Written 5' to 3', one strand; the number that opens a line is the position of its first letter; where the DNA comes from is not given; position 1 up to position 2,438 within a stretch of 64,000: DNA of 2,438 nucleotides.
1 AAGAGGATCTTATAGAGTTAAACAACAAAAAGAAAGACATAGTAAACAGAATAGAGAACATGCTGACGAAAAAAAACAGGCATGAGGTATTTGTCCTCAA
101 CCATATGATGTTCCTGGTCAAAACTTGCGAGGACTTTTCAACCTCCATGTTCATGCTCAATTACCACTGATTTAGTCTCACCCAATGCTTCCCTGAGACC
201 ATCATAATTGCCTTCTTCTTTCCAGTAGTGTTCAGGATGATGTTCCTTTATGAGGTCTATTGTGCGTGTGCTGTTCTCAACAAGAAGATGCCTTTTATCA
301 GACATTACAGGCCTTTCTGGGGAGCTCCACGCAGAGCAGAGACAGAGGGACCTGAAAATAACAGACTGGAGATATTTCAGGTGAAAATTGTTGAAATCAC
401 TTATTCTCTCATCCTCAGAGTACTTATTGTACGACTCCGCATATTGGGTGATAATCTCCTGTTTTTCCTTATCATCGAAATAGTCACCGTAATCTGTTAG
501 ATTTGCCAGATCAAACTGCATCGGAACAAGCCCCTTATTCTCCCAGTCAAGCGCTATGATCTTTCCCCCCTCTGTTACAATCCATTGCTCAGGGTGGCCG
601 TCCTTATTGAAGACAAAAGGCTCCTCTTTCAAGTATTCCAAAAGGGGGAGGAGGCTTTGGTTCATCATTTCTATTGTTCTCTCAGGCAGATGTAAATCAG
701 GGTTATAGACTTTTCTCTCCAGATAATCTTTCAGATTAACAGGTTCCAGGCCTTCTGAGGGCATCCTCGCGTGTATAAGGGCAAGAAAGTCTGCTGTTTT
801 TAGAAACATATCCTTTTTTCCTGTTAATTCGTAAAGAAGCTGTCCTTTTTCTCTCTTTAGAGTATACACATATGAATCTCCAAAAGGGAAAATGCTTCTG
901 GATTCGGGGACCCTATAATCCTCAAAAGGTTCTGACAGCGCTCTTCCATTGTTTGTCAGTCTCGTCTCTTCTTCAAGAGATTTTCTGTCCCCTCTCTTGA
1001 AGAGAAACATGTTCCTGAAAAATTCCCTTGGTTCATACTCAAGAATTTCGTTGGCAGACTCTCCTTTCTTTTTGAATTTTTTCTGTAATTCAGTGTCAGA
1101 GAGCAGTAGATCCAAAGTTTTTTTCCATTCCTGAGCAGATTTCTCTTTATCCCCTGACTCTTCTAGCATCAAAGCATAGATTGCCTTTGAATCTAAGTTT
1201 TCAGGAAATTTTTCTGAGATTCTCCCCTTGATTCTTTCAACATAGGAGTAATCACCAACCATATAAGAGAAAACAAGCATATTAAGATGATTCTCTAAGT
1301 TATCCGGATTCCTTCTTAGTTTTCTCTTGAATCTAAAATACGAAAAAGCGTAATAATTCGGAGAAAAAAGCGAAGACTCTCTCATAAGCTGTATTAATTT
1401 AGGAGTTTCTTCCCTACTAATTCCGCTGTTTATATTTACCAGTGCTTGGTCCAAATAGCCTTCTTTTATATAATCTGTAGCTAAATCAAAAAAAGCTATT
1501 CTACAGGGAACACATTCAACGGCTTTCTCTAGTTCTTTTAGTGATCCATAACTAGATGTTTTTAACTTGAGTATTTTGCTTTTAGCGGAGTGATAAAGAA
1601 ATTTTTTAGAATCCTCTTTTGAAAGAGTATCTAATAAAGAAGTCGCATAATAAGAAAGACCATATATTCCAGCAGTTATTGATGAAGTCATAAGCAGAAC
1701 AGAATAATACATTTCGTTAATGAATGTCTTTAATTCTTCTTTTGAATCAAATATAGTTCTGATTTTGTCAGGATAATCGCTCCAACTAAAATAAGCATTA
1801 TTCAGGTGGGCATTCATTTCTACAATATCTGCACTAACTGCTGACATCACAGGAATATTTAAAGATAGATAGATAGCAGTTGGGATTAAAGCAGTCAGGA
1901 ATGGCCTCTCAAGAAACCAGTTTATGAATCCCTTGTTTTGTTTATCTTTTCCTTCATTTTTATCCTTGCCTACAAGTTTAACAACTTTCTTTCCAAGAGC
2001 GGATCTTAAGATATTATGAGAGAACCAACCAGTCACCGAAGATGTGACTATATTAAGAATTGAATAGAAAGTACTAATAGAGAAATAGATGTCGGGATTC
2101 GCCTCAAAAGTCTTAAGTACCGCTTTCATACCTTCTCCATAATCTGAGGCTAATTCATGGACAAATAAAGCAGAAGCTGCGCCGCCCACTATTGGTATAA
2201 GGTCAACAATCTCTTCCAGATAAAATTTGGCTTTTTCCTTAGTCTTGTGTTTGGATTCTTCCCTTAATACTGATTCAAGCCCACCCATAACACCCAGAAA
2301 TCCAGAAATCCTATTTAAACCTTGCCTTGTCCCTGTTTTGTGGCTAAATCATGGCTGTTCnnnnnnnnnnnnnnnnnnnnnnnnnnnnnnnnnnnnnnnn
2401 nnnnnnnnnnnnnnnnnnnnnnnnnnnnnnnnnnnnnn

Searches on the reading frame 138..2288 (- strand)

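Call 14: search_protein_families(library=pfam, proteins=[window:138-2288:-], max_evalue=0.00001)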
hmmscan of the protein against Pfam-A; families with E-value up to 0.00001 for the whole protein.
window:138-2288:- (716 aa): 0 families

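Call 46: search_protein_families(library=pfam, proteins=[window:138-2288:-], max_evalue=10)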
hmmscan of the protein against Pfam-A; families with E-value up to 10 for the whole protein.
window:138-2288:- (716 aa): 1 family
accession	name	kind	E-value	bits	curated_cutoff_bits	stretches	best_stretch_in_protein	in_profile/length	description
PF01636.29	APH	-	0.018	15.2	23.2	1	474-620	72-233/239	Phosphotransferase enzyme family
